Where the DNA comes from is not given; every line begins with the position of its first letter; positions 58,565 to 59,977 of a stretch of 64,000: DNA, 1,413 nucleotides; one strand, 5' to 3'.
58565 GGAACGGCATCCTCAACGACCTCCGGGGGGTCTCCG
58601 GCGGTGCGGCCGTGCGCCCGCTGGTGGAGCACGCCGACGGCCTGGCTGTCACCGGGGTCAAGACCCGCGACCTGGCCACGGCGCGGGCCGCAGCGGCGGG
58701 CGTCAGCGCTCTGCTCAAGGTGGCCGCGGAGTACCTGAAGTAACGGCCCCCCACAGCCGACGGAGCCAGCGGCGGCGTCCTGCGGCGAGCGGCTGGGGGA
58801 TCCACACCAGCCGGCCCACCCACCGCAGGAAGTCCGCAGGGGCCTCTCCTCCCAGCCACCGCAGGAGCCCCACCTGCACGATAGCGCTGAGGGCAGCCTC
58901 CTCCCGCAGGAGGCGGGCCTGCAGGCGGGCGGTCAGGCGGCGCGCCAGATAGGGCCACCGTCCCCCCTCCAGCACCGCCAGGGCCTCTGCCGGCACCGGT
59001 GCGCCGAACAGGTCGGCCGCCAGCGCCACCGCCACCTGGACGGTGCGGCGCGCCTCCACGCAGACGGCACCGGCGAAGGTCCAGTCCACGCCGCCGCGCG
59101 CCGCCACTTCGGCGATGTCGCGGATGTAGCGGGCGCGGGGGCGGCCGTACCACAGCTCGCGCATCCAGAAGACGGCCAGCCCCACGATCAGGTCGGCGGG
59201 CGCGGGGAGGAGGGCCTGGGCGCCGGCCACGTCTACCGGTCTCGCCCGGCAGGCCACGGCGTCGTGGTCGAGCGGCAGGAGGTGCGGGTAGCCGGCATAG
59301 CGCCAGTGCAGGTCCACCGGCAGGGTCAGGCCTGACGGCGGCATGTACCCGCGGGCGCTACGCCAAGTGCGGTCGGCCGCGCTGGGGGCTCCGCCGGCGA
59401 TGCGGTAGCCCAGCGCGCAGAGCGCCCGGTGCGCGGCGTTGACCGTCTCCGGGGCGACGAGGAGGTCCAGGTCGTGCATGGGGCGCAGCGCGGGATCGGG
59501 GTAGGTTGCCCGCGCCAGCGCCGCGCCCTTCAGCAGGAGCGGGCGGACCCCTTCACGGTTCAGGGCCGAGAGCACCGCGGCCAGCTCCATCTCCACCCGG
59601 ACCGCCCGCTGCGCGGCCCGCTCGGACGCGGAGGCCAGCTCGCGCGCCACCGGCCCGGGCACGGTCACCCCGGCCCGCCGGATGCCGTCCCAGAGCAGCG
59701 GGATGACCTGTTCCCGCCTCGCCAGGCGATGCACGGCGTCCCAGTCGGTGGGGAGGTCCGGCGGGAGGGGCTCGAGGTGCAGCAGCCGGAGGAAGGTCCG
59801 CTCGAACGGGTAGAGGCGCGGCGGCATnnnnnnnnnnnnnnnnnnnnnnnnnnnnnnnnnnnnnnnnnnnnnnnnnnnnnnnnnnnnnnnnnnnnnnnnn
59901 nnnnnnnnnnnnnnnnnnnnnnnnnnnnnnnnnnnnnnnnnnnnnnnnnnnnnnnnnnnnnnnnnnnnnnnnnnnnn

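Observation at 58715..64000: Candidate uncharacterised peptide/protein-modification island: nucleotidyltransferase + ABC-2 exporter + PqqD (RRE) + HprK-like kinase, cut by the window edge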

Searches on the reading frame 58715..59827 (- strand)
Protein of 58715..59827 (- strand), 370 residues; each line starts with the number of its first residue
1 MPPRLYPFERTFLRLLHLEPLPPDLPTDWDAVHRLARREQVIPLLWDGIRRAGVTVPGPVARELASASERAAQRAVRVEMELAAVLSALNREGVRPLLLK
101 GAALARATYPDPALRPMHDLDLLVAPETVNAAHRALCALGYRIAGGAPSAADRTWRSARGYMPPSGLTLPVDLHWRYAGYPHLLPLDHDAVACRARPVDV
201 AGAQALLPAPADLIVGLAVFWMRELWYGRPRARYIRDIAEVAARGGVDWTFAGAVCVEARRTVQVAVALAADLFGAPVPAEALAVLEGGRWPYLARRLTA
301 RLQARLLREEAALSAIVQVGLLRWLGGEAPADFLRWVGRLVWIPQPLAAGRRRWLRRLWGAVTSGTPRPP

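Call 5: search_protein_families(library=pfam, proteins=[window:58715-59827:-], max_evalue=0.01)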
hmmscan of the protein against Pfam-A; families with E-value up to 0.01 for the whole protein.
window:58715-59827:- (370 aa): 1 family
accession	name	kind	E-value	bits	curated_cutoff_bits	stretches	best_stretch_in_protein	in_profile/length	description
PF14907.12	NTP_transf_5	-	5.1e-44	151.1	31.2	1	27-275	3-249/249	Uncharacterised nucleotidyltransferase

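Call 6: search_protein_families(library=ncbifam, proteins=[window:58715-59827:-], max_evalue=0.01)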
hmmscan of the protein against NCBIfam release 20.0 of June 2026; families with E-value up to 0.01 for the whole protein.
window:58715-59827:- (370 aa): 0 families

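Call 7: find_encoding_contigs(protein=window:58715-59827:-, flank=10000, max_places=6)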
Protein window:58715-59827:- (370 aa): 4 contigs read that carry it; 3 places shown.
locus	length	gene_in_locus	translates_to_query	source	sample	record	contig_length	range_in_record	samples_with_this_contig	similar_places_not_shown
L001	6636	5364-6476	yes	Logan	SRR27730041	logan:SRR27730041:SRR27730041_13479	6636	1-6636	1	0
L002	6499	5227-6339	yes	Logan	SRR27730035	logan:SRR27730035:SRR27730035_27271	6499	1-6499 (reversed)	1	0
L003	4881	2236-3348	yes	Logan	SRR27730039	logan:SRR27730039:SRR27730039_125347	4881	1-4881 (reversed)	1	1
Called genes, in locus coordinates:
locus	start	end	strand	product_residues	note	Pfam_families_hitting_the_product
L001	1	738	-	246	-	?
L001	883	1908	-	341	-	PF27840:ScmC (faint)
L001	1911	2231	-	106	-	PF05402:PqqD (weak)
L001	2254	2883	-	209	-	PF04203:Sortase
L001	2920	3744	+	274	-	-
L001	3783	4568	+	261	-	PF00005:ABC_tran, PF13304:AAA_21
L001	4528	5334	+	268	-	PF01061:ABC2_membrane, PF12698:ABC2_membrane_3 (weak)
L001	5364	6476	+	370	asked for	PF14907:NTP_transf_5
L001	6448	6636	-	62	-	?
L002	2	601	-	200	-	?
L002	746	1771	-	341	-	PF27840:ScmC (faint)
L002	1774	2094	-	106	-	PF05402:PqqD (weak)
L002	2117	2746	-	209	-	PF04203:Sortase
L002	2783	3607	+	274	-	-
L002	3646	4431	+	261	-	PF00005:ABC_tran, PF13304:AAA_21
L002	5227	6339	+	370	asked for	PF14907:NTP_transf_5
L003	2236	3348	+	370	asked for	PF14907:NTP_transf_5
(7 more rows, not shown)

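Call 12: find_homologous_proteins(query=L001:883-1905:-, max_evalue=0.001)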
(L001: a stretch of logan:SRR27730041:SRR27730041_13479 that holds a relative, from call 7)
Query L001:883-1905:- (340 aa): 4 proteins with E <= 0.001 among 8000 candidates.
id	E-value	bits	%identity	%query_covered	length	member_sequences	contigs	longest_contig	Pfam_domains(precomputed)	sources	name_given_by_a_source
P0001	1.3e-194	664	94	95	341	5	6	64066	PF27840.1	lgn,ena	-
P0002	1.4e-45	174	45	85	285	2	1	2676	-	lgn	-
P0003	2.9e-30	124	40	76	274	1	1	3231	-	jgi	-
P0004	5.2e-7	47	53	21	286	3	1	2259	-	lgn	-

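Call 14: find_encoding_contigs(protein=P0001, flank=10000, max_places=6)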
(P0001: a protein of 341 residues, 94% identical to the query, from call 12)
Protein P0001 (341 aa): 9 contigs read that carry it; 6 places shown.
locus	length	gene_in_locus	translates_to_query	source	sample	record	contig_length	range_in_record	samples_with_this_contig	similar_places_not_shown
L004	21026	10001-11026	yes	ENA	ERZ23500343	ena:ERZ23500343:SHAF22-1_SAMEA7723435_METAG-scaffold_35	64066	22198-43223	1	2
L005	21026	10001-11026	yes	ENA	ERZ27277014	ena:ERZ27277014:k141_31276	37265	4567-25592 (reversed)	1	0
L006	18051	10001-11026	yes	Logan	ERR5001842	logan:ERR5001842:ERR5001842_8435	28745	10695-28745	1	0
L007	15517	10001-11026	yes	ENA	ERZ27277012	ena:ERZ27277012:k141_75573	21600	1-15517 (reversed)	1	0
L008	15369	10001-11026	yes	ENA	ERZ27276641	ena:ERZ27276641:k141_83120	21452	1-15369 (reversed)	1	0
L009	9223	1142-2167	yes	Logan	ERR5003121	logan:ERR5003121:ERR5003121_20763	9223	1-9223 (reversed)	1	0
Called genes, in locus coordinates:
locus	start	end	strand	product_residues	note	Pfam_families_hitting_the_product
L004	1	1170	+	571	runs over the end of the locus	PF03023:MurJ, PF13440:Polysacc_synt_3, PF01554:MatE (weak)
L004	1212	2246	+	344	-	PF01628:HrcA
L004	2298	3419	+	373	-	PF00226:DnaJ, PF01556:DnaJ_C, PF00684:DnaJ_CXXCXGXG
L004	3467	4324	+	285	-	PF06325:PrmA, PF05175:MTS, PF02475:TRM5-TYW2_MTfase (weak), PF12847:Methyltransf_18 (weak), PF13649:Methyltransf_25 (weak)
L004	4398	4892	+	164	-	PF04452:Methyltrans_RNA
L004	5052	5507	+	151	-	-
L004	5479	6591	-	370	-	PF14907:NTP_transf_5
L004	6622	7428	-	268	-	PF01061:ABC2_membrane, PF12698:ABC2_membrane_3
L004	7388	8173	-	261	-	PF00005:ABC_tran, PF13304:AAA_21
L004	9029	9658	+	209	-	PF04203:Sortase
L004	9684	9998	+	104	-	PF05402:PqqD (weak)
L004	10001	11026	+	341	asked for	PF27840:ScmC (faint)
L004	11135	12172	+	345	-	PF01118:Semialdhyde_dh, PF22698:Semialdhyde_dhC_1, PF02774:Semialdhyde_dhC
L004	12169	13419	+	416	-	PF01960:ArgJ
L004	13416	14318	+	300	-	PF00696:AA_kinase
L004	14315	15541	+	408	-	PF00202:Aminotran_3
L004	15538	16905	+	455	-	PF00764:Arginosuc_synth, PF20979:Arginosuc_syn_C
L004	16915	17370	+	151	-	PF01316:Arg_repressor, PF01498:HTH_Tnp_Tc3_2 (weak), PF02863:Arg_repressor_C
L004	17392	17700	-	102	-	PF00355:Rieske, PF13806:Rieske_2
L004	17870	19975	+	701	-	PF07697:7TMR-HDED, PF07698:7TM-7TMR_HD, PF01966:HD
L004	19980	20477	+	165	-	PF02130:YbeY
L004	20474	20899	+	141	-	PF01219:DAGK_prokar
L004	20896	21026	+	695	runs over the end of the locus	PF06808:DctM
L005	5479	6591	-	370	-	PF14907:NTP_transf_5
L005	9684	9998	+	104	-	PF05402:PqqD (weak)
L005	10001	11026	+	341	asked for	PF27840:ScmC (faint)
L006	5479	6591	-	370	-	PF14907:NTP_transf_5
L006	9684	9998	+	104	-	PF05402:PqqD (weak)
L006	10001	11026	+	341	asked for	PF27840:ScmC (faint)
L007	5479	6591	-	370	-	PF14907:NTP_transf_5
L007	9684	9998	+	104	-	PF05402:PqqD (weak)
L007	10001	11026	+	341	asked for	PF27840:ScmC (faint)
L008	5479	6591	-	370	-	PF14907:NTP_transf_5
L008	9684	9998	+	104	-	PF05402:PqqD (weak)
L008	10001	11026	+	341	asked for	PF27840:ScmC (faint)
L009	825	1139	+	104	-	PF05402:PqqD (weak)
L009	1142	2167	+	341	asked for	PF27840:ScmC (faint)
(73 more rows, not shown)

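Call 16: find_encoding_contigs(protein=P0002, flank=10000, max_places=4)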
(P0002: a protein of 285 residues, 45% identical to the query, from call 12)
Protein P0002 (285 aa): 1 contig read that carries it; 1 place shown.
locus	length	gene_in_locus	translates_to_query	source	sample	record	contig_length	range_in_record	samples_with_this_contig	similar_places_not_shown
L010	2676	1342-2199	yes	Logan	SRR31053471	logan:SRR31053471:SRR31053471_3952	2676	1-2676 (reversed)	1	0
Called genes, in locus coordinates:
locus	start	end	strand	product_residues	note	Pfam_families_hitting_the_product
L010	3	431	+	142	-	?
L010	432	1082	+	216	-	PF04203:Sortase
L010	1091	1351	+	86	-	-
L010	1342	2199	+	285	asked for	-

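Call 17: find_encoding_contigs(protein=P0003, flank=10000, max_places=4)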
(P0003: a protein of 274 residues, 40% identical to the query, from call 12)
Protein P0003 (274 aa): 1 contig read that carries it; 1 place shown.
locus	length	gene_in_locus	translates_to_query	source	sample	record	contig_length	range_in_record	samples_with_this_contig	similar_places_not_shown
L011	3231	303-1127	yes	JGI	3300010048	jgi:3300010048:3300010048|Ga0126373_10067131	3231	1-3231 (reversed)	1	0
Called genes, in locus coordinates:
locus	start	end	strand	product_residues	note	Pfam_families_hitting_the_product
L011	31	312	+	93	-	-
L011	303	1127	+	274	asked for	-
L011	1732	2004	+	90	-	PF05036:SPOR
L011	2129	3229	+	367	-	?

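Call 25: search_protein_representatives(alignment_id=A1)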
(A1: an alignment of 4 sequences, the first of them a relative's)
Query: 4 sequences, 284 profile positions. Proteins with E-value up to 0.001 (for the whole library): 22023; up to 1e-10: 5975; up to 1e-30: 398. The best 150 are listed.
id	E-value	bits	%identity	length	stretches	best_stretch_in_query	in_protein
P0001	3.2e-111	387.4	-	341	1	1-274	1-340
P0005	2.3e-91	322.3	-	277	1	11-275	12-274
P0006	1.4e-77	277.1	-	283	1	11-274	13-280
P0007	2.6e-71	256.5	-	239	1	84-276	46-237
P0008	2.7e-71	256.4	-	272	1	28-276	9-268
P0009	2.1e-69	250.2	-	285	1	20-270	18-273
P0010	7.5e-64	232.0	-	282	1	19-275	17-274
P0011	3.5e-53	197.0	-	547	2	83-279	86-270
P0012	8.0e-53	195.8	-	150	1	128-276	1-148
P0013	1.7e-48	181.7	-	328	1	28-278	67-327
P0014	5.7e-45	170.1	-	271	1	24-273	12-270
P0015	1.2e-44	169.0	-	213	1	134-273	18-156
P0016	7.0e-43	163.2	-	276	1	80-276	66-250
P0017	1.1e-42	162.5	-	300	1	93-271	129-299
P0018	4.2e-42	160.7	-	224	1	79-278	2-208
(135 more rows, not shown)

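Call 28: find_related_loci(query=A3, collection=genome_contigs, flank=10000)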
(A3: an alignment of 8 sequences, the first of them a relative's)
Query A3 (285 aa) in genome_contigs; peptide patterns used: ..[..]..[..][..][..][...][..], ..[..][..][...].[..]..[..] (x = any residue, [..] = any of these).
33 stretches matched a pattern; 17 encode a relative of the query (tblastn E <= 1e-3); 17 distinct loci.
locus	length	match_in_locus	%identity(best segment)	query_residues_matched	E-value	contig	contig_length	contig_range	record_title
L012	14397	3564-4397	56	11-281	1e-78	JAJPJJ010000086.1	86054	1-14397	MAG: Bacillota bacterium isolate Centralia_MAG_45 k107_990901, whole genome shotgun sequence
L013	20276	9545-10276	49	20-263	2e-67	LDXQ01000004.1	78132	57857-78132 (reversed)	MAG: Armatimonadetes bacterium CSP1-3 XU14_C0004, whole genome shotgun sequence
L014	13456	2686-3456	48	19-274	4e-67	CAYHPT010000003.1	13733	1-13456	MAG TPA_asm: uncultured bacterium isolate ERP119705_co14_280 genome assembly, contig: NODE_5399_length_13733_cov_4.15930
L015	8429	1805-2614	46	1-272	3e-61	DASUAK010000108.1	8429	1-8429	MAG TPA_asm: bacterium isolate SMAG_U2493 k141_115721, whole genome shotgun sequence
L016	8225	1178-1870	50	24-255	5e-60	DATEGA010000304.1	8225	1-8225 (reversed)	MAG TPA_asm: bacterium isolate SMAG_U8773 k141_690908, whole genome shotgun sequence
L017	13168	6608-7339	48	20-263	1e-58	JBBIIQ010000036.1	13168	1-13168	MAG: Armatimonadota bacterium isolate PGS172224_bin_142 NODE_4936_length_13168_cov_4.913521, whole genome shotgun sequen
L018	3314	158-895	47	18-263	3e-58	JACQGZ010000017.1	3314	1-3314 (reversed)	MAG: Armatimonadetes bacterium isolate NC_groundwater_1086_Ag_S2p5_69_74 S_2p5_S6_coassembly_k141_34136, whole genome sh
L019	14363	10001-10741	46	17-263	2e-57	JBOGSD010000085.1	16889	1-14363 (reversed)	MAG: bacterium isolate M3-S_metabat2.bin.423 k127_3737678, whole genome shotgun sequence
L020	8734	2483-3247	45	20-272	2e-55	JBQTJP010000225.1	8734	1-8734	MAG: Armatimonadota bacterium isolate SAR42 c_000000068417, whole genome shotgun sequence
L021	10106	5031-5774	43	18-259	4e-54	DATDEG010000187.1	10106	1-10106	MAG TPA_asm: bacterium isolate SMAG_U194 k141_22925, whole genome shotgun sequence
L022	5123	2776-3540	46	20-272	1e-51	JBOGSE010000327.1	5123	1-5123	MAG: bacterium isolate M3-S_metawrap_bin.18 k127_2796915, whole genome shotgun sequence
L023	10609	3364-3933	28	44-239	3e-14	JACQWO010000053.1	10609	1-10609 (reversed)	MAG: Desulfobacterales bacterium isolate NC_groundwater_1491_Pr4_B-0.1um_43_5 SR1-18-B1_scaffold_332141, whole genome sh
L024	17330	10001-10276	37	85-176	1e-12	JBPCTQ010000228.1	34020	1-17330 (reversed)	MAG: Acidimicrobiales bacterium isolate MAG_seacave_32 S1Ck127_2100063, whole genome shotgun sequence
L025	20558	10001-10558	30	85-254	2e-12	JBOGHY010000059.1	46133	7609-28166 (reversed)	MAG: Acidimicrobiales bacterium isolate TC-S_metawrap_bin.162 k127_1040632, whole genome shotgun sequence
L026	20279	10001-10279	33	82-174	8e-11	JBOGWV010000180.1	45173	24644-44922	MAG: Actinomycetota bacterium isolate SC-S_metawrap_bin.130 k127_6087667, whole genome shotgun sequence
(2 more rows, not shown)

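Call 42: search_protein_families(library=ncbifam, proteins=[L001:883-1905:-, P0002, P0005, P0009, L013:9261-9500:+, L010:1091-1351:+, L013:4800-5900:-, L013:8671-9246:+], max_evalue=0.01)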
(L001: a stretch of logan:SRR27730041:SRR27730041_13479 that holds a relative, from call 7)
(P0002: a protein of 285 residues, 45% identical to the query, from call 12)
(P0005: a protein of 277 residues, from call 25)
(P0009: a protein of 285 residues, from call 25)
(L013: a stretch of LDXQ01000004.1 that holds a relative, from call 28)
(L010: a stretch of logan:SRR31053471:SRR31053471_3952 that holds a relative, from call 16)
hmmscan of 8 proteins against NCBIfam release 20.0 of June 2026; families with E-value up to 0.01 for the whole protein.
L001:883-1905:- (340 aa): 8 families
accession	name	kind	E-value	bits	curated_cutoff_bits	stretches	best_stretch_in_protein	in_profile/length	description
TIGR04352.1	HprK_rel_A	equivalog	3.9e-12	45.9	200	1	126-185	89-148/280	HprK-related kinase A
TIGR04355.1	HprK_rel_B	hypoth_equivalog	2.2e-05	23.7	200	1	133-176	144-187/351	HprK-related kinase B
TIGR00679.1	hpr-ser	equivalog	0.00016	21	240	1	128-177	126-175/300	HPr(Ser) kinase/phosphatase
TIGR03420.1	DnaA_homol_Hda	equivalog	0.0013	18.3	194.8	1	108-198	6-90/226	DnaA regulatory inactivator Hda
TIGR02857.1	CydD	equivalog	0.0046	16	435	1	144-168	347-371/529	thiol reductant ABC exporter subunit CydD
NF003229.0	PRK04195.1-5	equivalog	0.0046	15.7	280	1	145-165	44-64/413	replication factor C large subunit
NF009377.1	PRK12740.1-1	equivalog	0.0048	15.4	890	1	146-169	14-37/700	elongation factor G-like protein EF-G2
TIGR03263.1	guanyl_kin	equivalog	0.0076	15.9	160.45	0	146-168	2-24/180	guanylate kinase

P0002 (285 aa): 4 families
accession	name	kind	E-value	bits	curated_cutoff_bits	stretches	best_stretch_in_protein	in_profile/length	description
TIGR04352.1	HprK_rel_A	equivalog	2e-12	46.8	200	1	95-258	91-265/280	HprK-related kinase A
TIGR00679.1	hpr-ser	equivalog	0.00028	20.2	240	1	94-145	125-176/300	HPr(Ser) kinase/phosphatase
TIGR04355.1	HprK_rel_B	hypoth_equivalog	0.0027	16.9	200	1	100-148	144-192/351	HprK-related kinase B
NF003229.0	PRK04195.1-5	equivalog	0.0086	14.8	280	0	99-134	31-66/413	replication factor C large subunit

P0005 (277 aa): 3 families
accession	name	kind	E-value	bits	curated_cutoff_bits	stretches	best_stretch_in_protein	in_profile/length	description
TIGR04352.1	HprK_rel_A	equivalog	1.2e-14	54.1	200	1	92-165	89-162/280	HprK-related kinase A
TIGR00679.1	hpr-ser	equivalog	9.4e-07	28.4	240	1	85-144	117-176/300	HPr(Ser) kinase/phosphatase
TIGR04355.1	HprK_rel_B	hypoth_equivalog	2.9e-05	23.3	200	1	95-154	140-199/351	HprK-related kinase B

P0009 (285 aa): 4 families
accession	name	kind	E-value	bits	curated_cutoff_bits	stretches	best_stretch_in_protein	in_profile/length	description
TIGR04352.1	HprK_rel_A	equivalog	6.3e-18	64.9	200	1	94-274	94-278/280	HprK-related kinase A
TIGR04355.1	HprK_rel_B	hypoth_equivalog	1e-05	24.9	200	1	93-148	141-196/351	HprK-related kinase B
TIGR00679.1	hpr-ser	equivalog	2e-05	24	240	1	97-142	132-177/300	HPr(Ser) kinase/phosphatase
TIGR03499.1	FlhF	equivalog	0.0078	16.2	174.15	1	88-128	176-218/286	flagellar biosynthesis GTPase FlhF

L013:9261-9500:+ (79 aa): 0 families

L010:1091-1351:+ (86 aa): 0 families

L013:4800-5900:- (366 aa): 0 families

L013:8671-9246:+ (191 aa): 7 families
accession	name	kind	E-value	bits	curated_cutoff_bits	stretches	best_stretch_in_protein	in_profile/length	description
NF033747.1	class_E_sortase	subfamily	4.1e-28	98.7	160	1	2-184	2-207/211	class E sortase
NF033745.1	class_C_sortase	subfamily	1.5e-17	64.1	160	1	59-180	95-218/220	class C sortase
TIGR01076.1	sortase_fam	subfamily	2e-15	56.8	39.35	1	60-180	3-125/136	sortase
NF058671.1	sortase_SrtD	exception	1.1e-14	54.5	140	1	59-168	66-170/187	class D sortase, LPxTATN-specific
NF033746.1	class_D_sortase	subfamily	1.7e-13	50.6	165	1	59-169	12-117/135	class D sortase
TIGR03784.1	marine_sortase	equivalog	1.6e-10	40.9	158.25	1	60-170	54-160/174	class GN sortase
NF033748.1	class_F_sortase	subfamily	0.00054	19.6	166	1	89-172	48-139/155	class F sortase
